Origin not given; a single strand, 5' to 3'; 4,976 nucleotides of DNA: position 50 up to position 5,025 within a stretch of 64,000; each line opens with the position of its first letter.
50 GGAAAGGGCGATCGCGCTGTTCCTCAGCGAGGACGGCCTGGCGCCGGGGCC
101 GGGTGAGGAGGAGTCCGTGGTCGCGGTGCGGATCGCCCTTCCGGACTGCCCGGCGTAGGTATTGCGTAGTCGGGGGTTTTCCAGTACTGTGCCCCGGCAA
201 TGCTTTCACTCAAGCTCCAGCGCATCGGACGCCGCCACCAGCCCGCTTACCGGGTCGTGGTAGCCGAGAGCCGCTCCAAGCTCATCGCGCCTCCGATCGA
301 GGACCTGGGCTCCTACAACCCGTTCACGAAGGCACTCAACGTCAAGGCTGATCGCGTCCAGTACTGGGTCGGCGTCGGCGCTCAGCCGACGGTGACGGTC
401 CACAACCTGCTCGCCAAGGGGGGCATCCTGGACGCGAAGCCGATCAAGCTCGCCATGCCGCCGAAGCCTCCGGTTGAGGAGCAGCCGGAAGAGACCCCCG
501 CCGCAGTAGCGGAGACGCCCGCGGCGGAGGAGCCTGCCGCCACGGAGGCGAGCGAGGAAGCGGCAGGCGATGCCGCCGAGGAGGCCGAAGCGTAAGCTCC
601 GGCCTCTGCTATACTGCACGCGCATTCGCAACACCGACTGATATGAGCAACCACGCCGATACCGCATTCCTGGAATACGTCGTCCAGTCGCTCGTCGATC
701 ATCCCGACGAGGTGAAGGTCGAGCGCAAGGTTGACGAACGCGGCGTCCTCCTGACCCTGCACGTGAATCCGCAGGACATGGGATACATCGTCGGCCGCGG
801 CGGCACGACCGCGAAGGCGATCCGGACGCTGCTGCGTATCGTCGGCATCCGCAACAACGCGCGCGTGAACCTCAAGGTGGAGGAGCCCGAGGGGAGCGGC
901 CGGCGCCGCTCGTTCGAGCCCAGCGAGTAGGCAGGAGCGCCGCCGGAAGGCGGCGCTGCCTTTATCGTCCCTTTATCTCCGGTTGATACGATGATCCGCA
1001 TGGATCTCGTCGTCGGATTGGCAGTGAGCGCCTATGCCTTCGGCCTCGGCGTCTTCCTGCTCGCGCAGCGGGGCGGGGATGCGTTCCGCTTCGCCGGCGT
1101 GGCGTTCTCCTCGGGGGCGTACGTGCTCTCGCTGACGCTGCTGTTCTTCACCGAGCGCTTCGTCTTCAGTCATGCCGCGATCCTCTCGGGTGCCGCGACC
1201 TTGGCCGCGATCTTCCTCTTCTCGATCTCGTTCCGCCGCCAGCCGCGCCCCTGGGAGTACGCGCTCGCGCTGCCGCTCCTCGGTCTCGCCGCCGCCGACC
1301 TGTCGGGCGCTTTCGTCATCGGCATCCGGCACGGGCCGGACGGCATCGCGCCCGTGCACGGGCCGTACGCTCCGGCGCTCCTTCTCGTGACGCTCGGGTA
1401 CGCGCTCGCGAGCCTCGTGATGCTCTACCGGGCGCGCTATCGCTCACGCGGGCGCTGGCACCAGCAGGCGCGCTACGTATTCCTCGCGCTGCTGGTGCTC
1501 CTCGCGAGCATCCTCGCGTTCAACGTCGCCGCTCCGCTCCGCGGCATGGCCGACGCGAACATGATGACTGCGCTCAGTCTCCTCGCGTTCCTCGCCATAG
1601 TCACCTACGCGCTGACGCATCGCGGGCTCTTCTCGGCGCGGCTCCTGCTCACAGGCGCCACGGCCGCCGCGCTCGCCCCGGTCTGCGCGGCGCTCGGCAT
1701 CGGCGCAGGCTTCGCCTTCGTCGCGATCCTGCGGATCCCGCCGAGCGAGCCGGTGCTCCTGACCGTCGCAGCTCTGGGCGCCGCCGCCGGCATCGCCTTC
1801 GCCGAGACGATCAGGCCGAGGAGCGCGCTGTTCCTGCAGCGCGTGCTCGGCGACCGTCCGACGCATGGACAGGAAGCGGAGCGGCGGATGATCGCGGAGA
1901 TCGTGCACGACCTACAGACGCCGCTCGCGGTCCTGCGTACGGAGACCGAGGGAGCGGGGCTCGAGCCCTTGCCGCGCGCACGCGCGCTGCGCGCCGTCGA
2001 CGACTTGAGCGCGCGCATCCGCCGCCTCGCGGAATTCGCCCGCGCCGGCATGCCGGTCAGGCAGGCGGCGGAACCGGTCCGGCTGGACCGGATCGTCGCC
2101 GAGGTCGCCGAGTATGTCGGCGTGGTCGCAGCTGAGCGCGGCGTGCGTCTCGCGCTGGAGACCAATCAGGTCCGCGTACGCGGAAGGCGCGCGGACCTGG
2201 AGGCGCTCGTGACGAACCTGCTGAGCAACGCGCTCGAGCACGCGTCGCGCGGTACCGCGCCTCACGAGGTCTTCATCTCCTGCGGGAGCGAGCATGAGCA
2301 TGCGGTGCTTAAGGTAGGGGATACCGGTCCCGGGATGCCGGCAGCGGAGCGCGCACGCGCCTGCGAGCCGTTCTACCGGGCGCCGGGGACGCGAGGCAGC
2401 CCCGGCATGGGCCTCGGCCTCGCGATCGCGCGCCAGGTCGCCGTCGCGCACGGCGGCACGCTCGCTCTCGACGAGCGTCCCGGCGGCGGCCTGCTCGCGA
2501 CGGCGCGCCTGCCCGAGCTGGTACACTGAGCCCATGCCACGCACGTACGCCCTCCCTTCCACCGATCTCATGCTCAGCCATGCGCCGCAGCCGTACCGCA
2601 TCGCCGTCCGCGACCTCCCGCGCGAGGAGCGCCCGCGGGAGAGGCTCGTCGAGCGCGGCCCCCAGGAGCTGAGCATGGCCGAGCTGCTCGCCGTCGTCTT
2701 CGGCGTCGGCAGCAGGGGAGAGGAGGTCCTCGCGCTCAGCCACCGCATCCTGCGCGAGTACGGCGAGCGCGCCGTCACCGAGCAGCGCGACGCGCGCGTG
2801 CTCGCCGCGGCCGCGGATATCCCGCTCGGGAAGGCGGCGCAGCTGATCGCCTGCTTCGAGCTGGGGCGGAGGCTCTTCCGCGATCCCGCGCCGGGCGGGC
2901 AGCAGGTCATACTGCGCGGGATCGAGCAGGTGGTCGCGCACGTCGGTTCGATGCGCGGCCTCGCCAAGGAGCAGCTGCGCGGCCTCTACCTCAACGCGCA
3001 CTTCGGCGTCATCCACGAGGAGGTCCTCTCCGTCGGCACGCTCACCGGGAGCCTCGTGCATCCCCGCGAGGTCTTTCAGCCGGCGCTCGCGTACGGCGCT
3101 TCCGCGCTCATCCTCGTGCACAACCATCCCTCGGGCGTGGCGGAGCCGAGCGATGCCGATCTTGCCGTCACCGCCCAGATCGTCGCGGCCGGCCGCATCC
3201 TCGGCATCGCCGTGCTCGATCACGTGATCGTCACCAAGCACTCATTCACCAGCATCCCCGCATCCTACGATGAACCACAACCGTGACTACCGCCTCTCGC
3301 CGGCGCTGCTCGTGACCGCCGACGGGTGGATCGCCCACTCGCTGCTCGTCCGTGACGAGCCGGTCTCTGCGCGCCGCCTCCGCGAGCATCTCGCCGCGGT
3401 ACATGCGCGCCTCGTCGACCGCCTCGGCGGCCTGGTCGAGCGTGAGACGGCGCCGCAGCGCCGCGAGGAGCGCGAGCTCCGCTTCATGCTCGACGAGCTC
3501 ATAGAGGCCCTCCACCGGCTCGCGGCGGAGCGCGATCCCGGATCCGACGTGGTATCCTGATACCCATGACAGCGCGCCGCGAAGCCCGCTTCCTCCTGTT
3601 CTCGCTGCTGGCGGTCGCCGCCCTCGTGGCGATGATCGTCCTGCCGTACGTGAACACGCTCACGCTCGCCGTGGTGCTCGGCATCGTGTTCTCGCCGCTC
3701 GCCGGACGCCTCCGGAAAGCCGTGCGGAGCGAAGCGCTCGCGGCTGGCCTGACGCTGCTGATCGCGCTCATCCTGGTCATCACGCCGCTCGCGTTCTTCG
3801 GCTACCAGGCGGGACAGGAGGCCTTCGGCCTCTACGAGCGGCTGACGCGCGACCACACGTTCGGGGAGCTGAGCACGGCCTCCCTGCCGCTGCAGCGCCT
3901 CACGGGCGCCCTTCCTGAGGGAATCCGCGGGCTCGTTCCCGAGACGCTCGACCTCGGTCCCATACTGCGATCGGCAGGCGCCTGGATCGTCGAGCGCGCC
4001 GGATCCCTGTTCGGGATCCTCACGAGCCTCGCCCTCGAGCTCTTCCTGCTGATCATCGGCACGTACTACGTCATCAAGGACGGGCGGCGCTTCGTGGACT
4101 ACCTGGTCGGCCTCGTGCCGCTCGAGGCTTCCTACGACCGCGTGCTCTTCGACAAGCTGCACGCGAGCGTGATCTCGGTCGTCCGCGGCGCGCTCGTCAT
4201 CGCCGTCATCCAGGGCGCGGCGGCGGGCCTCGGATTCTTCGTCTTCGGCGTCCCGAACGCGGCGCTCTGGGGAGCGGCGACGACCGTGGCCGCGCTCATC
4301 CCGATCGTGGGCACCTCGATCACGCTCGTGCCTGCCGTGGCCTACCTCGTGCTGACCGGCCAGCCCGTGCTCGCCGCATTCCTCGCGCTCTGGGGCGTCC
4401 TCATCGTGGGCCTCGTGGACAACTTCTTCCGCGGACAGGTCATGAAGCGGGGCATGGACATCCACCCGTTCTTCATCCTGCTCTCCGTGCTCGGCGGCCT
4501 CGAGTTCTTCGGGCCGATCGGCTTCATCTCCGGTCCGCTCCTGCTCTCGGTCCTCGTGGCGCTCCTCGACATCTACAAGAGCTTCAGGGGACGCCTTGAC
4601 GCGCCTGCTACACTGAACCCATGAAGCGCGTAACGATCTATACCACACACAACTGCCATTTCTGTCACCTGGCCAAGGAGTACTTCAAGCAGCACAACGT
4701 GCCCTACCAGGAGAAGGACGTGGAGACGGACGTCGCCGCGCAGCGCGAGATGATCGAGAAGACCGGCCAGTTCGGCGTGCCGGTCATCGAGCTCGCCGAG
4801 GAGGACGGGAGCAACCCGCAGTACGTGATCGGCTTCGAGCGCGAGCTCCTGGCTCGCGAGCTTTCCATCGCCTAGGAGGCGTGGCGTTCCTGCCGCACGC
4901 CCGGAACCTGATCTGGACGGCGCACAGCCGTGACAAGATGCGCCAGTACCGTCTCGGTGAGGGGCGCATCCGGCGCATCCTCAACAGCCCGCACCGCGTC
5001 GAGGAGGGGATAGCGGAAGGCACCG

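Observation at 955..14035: Conserved direct-repeat box upstream of an unlinked histidine kinase / response regulator pair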

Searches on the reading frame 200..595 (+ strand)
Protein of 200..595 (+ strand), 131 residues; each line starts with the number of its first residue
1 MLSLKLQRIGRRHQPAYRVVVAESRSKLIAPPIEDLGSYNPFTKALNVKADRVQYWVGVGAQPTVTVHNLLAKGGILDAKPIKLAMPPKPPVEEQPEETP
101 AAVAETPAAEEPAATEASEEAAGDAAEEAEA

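Call 11: search_protein_families(library=pfam, proteins=[window:200-595:+])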
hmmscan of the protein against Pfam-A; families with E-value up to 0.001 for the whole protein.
window:200-595:+ (131 aa): 1 family
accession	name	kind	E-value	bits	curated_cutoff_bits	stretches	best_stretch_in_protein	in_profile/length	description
PF00886.24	Ribosomal_S16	-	5.2e-20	71.6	27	1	8-64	1-62/62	Ribosomal protein S16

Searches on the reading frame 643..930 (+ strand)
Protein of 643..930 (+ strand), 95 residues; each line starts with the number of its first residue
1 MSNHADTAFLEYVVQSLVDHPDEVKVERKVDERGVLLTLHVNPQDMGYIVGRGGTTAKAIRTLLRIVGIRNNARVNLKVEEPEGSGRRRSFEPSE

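Call 11: search_protein_families(library=pfam, proteins=[window:643-930:+])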
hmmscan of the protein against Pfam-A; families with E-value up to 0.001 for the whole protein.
window:643-930:+ (95 aa): 1 family
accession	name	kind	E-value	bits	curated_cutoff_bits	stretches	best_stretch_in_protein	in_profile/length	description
PF13083.13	KH_KhpA-B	-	2.4e-20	72.6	32.1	1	8-79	2-73/73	KhpA/KhpB, KH domain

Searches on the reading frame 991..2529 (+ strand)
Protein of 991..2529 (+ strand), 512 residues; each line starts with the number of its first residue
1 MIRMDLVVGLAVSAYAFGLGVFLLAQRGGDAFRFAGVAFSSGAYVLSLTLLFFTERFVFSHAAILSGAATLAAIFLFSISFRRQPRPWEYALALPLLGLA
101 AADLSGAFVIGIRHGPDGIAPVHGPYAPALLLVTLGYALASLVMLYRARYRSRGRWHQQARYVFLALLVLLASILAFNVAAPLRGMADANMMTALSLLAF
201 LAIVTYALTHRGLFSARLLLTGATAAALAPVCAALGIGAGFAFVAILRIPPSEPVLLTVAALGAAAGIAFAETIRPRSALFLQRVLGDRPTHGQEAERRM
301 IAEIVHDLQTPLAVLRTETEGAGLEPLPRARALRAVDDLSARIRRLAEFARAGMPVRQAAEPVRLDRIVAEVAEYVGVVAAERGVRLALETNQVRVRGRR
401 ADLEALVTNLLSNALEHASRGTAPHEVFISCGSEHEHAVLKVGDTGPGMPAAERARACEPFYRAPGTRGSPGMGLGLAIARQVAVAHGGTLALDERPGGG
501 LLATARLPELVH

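Call 11: search_protein_families(library=pfam, proteins=[window:991-2529:+])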
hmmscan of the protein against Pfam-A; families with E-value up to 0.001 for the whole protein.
window:991-2529:+ (512 aa): 4 families
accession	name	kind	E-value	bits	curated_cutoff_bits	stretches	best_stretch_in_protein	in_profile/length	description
PF02518.31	HATPase_c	-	1e-20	74.6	26.4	1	400-509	3-109/111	Histidine kinase-, DNA gyrase B-, and HSP90-like ATPase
PF13581.12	HATPase_c_2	-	1.4e-06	28.8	27.4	1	395-477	30-104/127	Histidine kinase-like ATPase domain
PF00512.31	HisKA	-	0.00018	21.9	26.9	1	297-348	2-59/66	His Kinase A (phospho-acceptor) domain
PF16927.11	HisKA_7TM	-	0.00045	20.6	28.6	1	14-214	7-220/224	N-terminal 7TM region of histidine kinase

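Call 33: find_homologous_proteins(query=window:1000-2529:+, max_evalue=1e-20)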
Query window:1000-2529:+ (509 aa): 24 proteins with E <= 1e-20 among 8000 candidates.
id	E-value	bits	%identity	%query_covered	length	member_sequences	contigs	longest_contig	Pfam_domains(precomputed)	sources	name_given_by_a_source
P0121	0.0e+0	1069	100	100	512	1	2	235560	PF13581.13,PF02518.32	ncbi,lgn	-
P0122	2.1e-171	589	60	100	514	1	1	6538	PF13581.13,PF02518.32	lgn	-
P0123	3.7e-133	463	52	100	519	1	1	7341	PF13581.13,PF02518.32,PF00512.32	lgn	-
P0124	3.8e-128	446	50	100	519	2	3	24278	PF02518.32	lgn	-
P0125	2.7e-103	364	47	100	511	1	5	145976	PF13581.13,PF02518.32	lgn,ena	-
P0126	1.3e-101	359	56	43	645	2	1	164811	PF13581.13,PF02518.32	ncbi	-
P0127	2.4e-95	338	54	42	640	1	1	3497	PF13581.13,PF02518.32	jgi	jgi:signal transduction histidine kinase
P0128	7.9e-93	330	52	42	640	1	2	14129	PF13581.13,PF02518.32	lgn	-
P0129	2.8e-28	117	29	46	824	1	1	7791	PF13581.13,PF02518.32,PF00512.32,PF25487.2,PF00072.31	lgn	-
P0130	1.7e-27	114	36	29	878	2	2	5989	PF13581.13,PF08448.17,PF02518.32,PF00512.32,PF00072.31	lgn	-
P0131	7.4e-25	106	39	39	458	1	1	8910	PF00672.31,PF13581.13,PF02518.32,PF00512.32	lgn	-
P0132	2.0e-23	101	42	40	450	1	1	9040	PF26769.1,PF02518.32,PF00512.32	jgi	jgi:two-component system OmpR family sensor kinase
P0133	3.0e-22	97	39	41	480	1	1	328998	PF00672.31,PF02518.32,PF00512.32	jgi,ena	-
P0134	4.1e-22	97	36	42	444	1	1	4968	PF26769.1,PF13581.13,PF02518.32,PF00512.32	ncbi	ncbi:MAG: ATP-binding protein [Burkholderiaceae bacterium]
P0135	4.4e-22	96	38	42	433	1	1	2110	PF26769.1,PF13581.13,PF02518.32,PF00512.32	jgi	jgi:two-component system OmpR family sensor kinase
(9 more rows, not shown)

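Call 34: find_encoding_contigs(protein=P0125, flank=3000, max_places=1)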
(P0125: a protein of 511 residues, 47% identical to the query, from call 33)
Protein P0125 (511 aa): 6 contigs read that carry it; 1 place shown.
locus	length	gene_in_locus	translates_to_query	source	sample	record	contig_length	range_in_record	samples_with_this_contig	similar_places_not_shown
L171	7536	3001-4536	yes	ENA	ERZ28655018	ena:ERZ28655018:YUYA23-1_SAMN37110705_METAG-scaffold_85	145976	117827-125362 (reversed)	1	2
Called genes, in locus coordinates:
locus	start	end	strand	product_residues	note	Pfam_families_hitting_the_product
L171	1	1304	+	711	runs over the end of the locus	PF00005:ABC_tran (faint), PF02463:SMC_N, PF13175:AAA_15 (weak), PF13476:AAA_23, PF13555:AAA_29 (weak), PF13304:AAA_21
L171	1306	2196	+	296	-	PF05175:MTS, PF13649:Methyltransf_25, PF13847:Methyltransf_31 (weak), PF08241:Methyltransf_11 (weak), PF08242:Methyltransf_12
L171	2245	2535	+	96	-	PF00886:Ribosomal_S16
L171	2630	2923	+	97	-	PF13083:KH_KhpA-B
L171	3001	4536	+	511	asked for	PF13581:HATPase_c_2 (weak), PF02518:HATPase_c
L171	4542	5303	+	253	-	PF20582:UPF0758_N, PF04002:RadC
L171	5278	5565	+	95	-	-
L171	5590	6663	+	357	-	PF01594:AI-2E_transport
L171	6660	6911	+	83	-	PF00462:Glutaredoxin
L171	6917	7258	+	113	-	-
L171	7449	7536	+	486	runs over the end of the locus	PF00883:Peptidase_M17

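Call 35: find_encoding_contigs(protein=P0124, flank=10000, max_places=1)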
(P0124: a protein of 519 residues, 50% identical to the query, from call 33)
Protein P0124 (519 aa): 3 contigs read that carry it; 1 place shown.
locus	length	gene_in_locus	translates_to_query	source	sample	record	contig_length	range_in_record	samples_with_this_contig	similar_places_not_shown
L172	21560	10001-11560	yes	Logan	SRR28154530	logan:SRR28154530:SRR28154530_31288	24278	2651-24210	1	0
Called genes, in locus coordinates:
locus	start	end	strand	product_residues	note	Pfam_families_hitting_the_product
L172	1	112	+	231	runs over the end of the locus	PF22935:RM44_endonuclase (weak), PF14622:Ribonucleas_3_3, PF00636:Ribonuclease_3, PF00035:dsrm, PF22892:DSRM_MRPL44 (weak)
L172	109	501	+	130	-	PF00293:NUDIX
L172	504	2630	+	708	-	PF00005:ABC_tran (faint), PF02463:SMC_N, PF13175:AAA_15 (weak), PF13476:AAA_23, PF13555:AAA_29 (faint), PF13304:AAA_21 (weak)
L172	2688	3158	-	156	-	-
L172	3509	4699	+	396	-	PF05631:MFS_5, PF07690:MFS_1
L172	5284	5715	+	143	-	PF02381:MraZ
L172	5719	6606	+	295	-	PF01795:Methyltransf_5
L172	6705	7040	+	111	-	-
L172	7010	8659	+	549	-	PF03717:PBP_dimer, PF00905:Transpeptidase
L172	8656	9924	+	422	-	PF08245:Mur_ligase_M (faint), PF02875:Mur_ligase_C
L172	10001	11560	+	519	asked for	PF02518:HATPase_c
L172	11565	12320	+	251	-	PF20582:UPF0758_N, PF04002:RadC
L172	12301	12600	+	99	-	-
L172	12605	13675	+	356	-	PF01594:AI-2E_transport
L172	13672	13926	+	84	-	PF00462:Glutaredoxin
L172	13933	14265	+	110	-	-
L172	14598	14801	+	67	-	-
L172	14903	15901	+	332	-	PF01926:MMR_HSR1, PF02421:FeoB_N, PF06071:YchF-GTPase_C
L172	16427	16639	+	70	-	-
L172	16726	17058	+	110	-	PF02482:Ribosomal_S30AE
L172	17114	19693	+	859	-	PF07517:SecA_DEAD, PF01043:SecA_PP_bind, PF21090:P-loop_SecA, PF07516:SecA_SW, PF02810:SEC-C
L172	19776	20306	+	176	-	PF13563:2_5_RNA_ligase2 (weak)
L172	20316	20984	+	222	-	PF00072:Response_reg, PF00486:Trans_reg_C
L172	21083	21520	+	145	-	PF01936:NYN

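Call 36: find_encoding_contigs(protein=P0122, flank=10000, max_places=1)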
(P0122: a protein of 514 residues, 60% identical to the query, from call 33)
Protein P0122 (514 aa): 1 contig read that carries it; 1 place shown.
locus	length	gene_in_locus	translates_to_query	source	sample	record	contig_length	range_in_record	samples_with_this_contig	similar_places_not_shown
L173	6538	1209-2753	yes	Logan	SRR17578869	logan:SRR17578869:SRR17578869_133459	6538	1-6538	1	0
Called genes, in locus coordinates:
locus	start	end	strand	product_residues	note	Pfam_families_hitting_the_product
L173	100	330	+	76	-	-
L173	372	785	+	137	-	PF00886:Ribosomal_S16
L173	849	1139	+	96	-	PF13083:KH_KhpA-B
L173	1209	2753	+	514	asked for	PF13581:HATPase_c_2 (faint), PF02518:HATPase_c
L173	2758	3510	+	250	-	PF20582:UPF0758_N, PF04002:RadC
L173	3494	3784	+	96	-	-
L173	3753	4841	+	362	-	PF01594:AI-2E_transport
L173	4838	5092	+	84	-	PF00462:Glutaredoxin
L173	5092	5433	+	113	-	-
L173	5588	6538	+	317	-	?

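Call 37: find_encoding_contigs(protein=P0123, flank=10000, max_places=1)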
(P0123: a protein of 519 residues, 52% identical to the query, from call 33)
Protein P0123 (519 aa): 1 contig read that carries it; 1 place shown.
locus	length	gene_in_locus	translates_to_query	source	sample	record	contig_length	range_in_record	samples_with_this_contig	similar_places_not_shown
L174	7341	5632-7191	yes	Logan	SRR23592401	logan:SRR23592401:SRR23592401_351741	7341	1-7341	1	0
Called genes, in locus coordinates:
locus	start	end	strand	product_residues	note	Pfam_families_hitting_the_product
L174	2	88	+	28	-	?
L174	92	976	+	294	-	PF01795:Methyltransf_5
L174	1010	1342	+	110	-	-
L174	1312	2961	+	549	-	PF03717:PBP_dimer, PF00905:Transpeptidase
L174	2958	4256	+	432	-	PF08245:Mur_ligase_M (faint), PF02875:Mur_ligase_C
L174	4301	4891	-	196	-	-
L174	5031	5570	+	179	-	PF01327:Pep_deformylase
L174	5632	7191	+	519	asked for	PF00512:HisKA (weak), PF13581:HATPase_c_2 (weak), PF02518:HATPase_c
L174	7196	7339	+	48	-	?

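Call 40: search_protein_families(library=ncbifam, proteins=[window:1000-2529:+], max_evalue=0.00001)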
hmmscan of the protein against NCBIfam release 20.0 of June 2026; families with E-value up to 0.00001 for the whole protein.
window:1000-2529:+ (509 aa): 59 families (the best 25 are shown)
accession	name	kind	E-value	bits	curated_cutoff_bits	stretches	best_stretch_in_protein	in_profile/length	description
NF007004.0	PRK09467.1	equivalog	2e-26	92.8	415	1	297-506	235-436/440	two-component system sensor histidine kinase EnvZ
NF012163.2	BaeS_SmeS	equivalog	1.7e-24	86.6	500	1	290-504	236-456/457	sensor histidine kinase efflux regulator BaeS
TIGR02966.1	phoR_proteo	equivalog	2.4e-24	86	334.2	1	294-497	114-326/333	phosphate regulon sensor histidine kinase PhoR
NF008312.0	PRK11100.1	equivalog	6.9e-24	84.5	356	1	297-506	259-474/477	two-component system sensor histidine kinase CreC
NF041735.1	hist_kin_RppB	equivalog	1.4e-22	80.1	400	1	297-505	219-438/438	two-component system sensor histidine kinase RppB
NF007898.0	PRK10604.1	equivalog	5.4e-22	78.5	478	1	294-505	212-422/433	two-component system sensor histidine kinase RstB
TIGR01386.1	cztS_silS_copS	subfamily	3.8e-21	75.6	292.55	1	300-492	247-445/457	heavy metal sensor histidine kinase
NF046044.1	PnpS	equivalog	8.6e-21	74.4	400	1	297-499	173-384/390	two-component system histidine kinase PnpS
NF007664.1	PRK10337.1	equivalog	2.5e-20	72.5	475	1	293-501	229-439/442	quorum sensing histidine kinase QseC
NF008025.0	PRK10755.1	equivalog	4.5e-20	71.7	314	1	288-505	137-355/362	two-component system sensor histidine kinase PmrB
NF007837.0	PRK10549.1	equivalog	2.3e-19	69.4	603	1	291-505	237-457/466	envelope stress sensor histidine kinase BaeS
NF008468.0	PRK11360.1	equivalog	1.2e-18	66.8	646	1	329-505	437-607/616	two-component system sensor histidine kinase AtoS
NF007007.0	PRK09470.1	equivalog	5.4e-18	65.1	486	1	293-505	244-458/463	envelope stress sensor histidine kinase CpxA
NF041832.1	near_NosP_CTERM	subfamily_domain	8.4e-18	64.6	400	1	296-501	9-220/370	NahK/ErcS family hybrid sensor histidine kinase/response regulator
NF040691.1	MtrAB_MtrB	equivalog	9.1e-18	64.5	450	1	294-501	271-487/507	MtrAB system histidine kinase MtrB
NF007793.0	PRK10490.1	equivalog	3.7e-15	55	1123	1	297-505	667-881/895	two-component system sensor histidine kinase KdpD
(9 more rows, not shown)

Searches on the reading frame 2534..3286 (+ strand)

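Call 11: search_protein_families(library=pfam, proteins=[window:2534-3286:+])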
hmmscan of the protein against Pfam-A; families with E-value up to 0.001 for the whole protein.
window:2534-3286:+ (250 aa): 2 families
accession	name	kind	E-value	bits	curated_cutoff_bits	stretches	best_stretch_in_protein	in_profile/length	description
PF04002.20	RadC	-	1e-35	122.7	22.1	1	133-241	7-116/121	RadC-like JAB domain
PF20582.4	UPF0758_N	-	3.2e-17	62.8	27.1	1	25-77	1-53/77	UPF0758 N-terminal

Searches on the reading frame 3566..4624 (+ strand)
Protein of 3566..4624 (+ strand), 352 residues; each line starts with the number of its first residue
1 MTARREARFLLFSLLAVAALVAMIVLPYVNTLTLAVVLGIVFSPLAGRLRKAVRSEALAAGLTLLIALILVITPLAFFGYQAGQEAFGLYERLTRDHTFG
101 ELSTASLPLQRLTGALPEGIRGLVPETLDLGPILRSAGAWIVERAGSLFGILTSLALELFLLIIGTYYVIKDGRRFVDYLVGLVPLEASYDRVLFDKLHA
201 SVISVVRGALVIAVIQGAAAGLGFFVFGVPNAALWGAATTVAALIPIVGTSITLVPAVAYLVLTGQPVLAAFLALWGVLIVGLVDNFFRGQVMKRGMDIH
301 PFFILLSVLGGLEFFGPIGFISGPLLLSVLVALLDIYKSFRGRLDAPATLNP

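Call 11: search_protein_families(library=pfam, proteins=[window:3566-4624:+])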
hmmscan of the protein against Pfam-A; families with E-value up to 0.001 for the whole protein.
window:3566-4624:+ (352 aa): 1 family
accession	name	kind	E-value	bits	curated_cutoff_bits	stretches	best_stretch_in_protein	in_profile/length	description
PF01594.21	AI-2E_transport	-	5.4e-44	151.1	34.3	1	15-337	4-326/327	AI-2E family transporter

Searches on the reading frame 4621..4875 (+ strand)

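Call 11: search_protein_families(library=pfam, proteins=[window:4621-4875:+])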
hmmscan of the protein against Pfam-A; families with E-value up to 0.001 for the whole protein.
window:4621-4875:+ (84 aa): 3 families
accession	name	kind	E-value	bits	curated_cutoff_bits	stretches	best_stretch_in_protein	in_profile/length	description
PF00462.30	Glutaredoxin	-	2.3e-15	57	22.9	1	4-57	1-54/60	Glutaredoxin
PF05768.20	Glrx-like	-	0.00013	22.7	26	1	3-74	1-69/77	Glutaredoxin-like domain (DUF836)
PF13417.12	GST_N_3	-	0.00087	20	22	1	7-57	2-51/75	Glutathione S-transferase, N-terminal domain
